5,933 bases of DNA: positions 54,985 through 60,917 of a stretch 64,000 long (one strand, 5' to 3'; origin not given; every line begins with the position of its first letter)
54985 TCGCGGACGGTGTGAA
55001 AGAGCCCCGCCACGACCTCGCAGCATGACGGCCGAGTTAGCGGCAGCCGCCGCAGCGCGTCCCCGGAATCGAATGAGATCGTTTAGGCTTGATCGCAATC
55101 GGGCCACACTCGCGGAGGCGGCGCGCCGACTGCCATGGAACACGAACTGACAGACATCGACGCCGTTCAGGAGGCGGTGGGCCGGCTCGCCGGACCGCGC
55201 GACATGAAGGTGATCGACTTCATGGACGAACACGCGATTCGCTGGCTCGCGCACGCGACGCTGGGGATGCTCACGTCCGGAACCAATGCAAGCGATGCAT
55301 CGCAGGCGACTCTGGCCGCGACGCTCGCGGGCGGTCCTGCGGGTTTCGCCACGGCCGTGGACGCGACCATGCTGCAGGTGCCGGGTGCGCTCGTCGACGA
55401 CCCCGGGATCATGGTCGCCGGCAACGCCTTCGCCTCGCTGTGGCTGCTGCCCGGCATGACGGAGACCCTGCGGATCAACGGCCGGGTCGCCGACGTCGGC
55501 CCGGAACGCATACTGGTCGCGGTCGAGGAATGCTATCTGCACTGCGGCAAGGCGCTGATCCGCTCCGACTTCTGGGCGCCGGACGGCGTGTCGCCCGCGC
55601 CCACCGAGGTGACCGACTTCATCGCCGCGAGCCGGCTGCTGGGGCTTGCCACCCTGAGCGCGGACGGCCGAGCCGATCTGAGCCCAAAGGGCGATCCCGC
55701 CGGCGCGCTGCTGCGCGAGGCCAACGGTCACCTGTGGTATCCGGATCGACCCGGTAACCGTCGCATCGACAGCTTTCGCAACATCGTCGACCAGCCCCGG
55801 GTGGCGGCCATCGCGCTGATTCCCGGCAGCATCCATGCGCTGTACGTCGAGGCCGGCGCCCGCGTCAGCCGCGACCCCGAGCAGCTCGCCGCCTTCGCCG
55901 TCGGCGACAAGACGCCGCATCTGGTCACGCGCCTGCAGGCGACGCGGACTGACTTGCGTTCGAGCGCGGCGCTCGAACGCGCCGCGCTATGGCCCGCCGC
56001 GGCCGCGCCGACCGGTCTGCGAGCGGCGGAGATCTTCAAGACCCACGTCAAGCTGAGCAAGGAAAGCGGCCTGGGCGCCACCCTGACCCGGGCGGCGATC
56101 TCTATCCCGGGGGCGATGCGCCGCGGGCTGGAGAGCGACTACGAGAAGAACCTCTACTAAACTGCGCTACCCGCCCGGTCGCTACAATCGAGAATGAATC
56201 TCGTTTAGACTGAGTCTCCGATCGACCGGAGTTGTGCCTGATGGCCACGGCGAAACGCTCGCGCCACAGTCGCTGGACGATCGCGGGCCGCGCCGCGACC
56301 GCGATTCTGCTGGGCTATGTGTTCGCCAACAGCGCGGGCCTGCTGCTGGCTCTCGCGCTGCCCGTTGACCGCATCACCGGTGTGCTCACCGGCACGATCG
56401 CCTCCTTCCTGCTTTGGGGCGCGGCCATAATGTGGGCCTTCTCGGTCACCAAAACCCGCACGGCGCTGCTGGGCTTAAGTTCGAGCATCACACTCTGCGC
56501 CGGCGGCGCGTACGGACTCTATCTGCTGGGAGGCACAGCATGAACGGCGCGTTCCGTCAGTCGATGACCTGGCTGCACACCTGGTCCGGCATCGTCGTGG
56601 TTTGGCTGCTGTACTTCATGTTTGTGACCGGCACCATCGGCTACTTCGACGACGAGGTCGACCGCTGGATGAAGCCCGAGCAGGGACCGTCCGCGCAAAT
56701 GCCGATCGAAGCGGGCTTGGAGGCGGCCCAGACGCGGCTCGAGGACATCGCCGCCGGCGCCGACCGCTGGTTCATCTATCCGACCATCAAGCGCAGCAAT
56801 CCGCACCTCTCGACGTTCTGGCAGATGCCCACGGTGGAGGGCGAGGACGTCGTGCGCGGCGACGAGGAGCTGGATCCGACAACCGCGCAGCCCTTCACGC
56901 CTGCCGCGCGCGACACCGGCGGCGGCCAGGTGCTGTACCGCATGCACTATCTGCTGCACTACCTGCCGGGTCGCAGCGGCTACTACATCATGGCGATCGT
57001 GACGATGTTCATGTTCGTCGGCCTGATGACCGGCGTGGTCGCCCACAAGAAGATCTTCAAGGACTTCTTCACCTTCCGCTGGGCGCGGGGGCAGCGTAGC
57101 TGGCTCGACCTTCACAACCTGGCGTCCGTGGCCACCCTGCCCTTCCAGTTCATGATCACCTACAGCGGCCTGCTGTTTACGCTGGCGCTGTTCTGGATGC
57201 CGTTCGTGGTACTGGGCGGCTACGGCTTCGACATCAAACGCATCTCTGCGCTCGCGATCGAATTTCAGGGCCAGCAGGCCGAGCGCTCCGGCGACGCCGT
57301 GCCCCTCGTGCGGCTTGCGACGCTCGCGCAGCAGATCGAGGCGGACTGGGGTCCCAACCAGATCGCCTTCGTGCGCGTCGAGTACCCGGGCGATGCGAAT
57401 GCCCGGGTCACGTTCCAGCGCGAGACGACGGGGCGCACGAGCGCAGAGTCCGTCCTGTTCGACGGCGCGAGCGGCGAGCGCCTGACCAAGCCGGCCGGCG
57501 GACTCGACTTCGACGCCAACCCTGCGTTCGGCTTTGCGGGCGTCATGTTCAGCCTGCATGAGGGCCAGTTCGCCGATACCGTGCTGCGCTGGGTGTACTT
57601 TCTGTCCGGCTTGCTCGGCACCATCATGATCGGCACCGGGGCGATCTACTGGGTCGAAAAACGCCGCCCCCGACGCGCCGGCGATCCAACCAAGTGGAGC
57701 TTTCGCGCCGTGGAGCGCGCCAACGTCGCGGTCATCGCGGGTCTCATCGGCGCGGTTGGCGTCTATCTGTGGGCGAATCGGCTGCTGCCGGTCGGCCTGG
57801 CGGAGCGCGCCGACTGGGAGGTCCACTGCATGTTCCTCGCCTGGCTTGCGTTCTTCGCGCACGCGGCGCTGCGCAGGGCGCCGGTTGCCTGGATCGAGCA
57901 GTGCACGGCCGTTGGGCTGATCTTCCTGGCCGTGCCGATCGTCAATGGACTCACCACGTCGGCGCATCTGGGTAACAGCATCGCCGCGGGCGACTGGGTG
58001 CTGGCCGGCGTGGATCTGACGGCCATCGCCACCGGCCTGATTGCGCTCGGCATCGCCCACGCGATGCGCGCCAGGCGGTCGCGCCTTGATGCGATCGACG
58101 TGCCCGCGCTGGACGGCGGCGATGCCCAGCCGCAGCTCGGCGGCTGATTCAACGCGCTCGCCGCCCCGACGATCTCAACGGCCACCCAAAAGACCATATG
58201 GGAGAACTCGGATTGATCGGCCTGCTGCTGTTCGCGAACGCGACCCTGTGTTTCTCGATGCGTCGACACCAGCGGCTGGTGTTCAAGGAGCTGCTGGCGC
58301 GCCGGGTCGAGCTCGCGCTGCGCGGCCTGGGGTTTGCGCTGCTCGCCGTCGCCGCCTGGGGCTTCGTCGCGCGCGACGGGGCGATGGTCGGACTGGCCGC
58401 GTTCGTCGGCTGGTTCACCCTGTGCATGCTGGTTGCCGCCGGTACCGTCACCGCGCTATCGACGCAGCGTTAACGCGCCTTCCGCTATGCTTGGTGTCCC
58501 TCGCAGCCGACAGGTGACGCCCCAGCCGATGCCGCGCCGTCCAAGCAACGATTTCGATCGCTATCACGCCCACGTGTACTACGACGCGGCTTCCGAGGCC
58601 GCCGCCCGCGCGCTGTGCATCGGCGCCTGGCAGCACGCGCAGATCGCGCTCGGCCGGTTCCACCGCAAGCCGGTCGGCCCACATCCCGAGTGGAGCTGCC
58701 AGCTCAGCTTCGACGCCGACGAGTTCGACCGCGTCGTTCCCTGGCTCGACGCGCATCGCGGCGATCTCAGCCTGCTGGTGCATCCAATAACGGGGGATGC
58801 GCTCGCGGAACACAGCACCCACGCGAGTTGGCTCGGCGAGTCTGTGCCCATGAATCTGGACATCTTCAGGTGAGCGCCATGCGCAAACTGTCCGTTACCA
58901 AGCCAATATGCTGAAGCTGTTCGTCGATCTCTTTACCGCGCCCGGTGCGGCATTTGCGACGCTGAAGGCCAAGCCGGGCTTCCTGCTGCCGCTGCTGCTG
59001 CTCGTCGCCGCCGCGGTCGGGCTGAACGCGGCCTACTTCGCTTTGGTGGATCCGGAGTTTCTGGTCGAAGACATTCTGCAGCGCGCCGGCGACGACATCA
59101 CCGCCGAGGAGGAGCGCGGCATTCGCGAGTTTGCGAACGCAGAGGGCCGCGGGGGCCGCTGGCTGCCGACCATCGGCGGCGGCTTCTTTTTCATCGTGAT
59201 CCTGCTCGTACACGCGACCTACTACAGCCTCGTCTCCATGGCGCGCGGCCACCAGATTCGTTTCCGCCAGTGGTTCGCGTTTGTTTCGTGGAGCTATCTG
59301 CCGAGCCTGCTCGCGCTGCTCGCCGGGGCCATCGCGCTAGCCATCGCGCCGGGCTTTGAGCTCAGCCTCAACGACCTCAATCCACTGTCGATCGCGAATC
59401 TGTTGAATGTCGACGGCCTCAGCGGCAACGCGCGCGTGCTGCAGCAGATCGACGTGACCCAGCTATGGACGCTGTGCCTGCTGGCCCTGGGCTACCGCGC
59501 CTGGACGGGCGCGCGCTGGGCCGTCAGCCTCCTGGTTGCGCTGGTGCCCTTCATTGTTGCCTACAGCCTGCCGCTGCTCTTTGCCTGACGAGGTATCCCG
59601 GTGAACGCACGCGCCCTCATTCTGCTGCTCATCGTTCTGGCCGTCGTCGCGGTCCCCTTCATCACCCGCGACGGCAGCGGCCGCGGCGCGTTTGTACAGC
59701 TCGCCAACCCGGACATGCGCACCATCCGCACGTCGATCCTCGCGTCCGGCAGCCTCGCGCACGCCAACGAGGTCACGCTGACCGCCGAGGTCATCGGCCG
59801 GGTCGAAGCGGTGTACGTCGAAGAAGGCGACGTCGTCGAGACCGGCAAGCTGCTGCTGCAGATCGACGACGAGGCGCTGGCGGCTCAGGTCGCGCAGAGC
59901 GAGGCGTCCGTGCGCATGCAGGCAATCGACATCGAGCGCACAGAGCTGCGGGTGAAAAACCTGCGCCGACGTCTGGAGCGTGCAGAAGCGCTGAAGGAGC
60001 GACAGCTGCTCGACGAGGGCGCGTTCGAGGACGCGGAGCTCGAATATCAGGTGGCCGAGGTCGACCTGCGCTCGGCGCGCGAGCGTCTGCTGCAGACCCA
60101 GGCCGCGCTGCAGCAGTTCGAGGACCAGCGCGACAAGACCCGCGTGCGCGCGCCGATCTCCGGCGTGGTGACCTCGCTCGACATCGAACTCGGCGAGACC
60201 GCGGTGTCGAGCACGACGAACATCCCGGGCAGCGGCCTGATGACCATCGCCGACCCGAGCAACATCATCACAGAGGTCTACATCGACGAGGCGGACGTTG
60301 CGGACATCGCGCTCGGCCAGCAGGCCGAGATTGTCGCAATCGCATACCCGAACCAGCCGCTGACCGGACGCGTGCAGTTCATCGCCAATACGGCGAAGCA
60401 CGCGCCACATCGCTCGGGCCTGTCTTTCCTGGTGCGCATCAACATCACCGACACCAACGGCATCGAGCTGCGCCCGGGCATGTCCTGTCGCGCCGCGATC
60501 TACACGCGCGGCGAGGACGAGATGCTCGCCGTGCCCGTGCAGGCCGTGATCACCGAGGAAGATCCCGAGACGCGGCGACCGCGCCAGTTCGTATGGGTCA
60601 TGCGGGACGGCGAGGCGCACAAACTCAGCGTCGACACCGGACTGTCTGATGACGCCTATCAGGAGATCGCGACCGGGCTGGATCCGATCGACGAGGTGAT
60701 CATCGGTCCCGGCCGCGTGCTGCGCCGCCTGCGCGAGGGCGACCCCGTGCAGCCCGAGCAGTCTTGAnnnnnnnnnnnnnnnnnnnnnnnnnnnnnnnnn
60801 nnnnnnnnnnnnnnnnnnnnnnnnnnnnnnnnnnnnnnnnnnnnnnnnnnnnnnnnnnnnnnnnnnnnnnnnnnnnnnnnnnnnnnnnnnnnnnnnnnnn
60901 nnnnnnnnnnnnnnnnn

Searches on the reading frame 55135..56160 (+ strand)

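Call 33: search_protein_families(library=pfam, proteins=[window:55135-56160:+], max_evalue=0.00001)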
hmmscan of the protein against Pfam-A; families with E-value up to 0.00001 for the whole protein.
window:55135-56160:+ (341 aa): 1 family
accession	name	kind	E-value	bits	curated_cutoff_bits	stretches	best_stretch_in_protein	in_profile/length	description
PF01243.27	PNPOx_N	-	2.1e-10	41.5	28.1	1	157-270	3-99/120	Pyridoxamine 5'-phosphate oxidase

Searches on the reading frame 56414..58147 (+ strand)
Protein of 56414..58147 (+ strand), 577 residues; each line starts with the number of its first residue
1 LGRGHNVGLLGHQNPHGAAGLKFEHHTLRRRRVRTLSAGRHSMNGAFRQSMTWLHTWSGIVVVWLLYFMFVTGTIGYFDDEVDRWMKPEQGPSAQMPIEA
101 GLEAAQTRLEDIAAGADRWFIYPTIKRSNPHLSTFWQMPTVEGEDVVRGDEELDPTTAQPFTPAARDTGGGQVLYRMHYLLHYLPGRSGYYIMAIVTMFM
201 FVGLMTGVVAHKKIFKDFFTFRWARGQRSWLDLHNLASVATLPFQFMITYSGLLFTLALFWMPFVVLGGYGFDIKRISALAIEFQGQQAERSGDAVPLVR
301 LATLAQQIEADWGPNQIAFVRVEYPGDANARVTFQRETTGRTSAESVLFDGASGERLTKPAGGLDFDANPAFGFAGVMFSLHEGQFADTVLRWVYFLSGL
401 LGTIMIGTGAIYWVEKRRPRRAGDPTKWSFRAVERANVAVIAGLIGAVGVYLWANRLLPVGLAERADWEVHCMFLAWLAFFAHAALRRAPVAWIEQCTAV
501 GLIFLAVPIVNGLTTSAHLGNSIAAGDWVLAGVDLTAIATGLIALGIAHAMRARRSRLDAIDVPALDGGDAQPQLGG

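Call 33: search_protein_families(library=pfam, proteins=[window:56414-58147:+], max_evalue=0.00001)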
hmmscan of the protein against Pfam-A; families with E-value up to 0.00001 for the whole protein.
window:56414-58147:+ (577 aa): 1 family
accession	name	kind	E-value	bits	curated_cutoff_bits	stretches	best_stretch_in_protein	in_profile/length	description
PF03929.21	PepSY_TM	-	4.9e-58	197.7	28.8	1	53-416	2-295/295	PepSY-associated TM region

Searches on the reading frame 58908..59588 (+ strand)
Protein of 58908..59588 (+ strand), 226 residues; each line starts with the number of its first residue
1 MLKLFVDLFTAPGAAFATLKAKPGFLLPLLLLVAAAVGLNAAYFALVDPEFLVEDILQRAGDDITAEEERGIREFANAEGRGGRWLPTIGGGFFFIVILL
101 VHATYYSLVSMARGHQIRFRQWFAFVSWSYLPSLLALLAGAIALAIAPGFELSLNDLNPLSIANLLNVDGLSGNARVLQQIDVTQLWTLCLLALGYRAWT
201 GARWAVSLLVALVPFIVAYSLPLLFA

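Call 33: search_protein_families(library=pfam, proteins=[window:58908-59588:+], max_evalue=0.00001)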
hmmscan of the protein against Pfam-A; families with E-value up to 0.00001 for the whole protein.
window:58908-59588:+ (226 aa): 1 family
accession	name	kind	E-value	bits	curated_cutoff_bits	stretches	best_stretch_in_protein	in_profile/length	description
PF04893.22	Yip1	-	4.6e-15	56.3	28.6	1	7-221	2-169/173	Yip1 domain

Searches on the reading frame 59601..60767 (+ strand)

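Call 33: search_protein_families(library=pfam, proteins=[window:59601-60767:+], max_evalue=0.00001)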
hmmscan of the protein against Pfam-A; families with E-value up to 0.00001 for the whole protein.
window:59601-60767:+ (388 aa): 3 families
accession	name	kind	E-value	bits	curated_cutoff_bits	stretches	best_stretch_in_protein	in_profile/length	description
PF16576.10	HlyD_D23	-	4.5e-20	72.3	30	1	56-294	18-212/214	Barrel-sandwich domain of CusB or HlyD membrane-fusion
PF13437.12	HlyD_3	-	2.4e-18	67.2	22.2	1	182-293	2-106/106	HlyD family secretion protein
PF13533.13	Biotin_lipoyl_2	-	3.5e-08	33.5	29.8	1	59-89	2-32/32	Biotin-lipoyl like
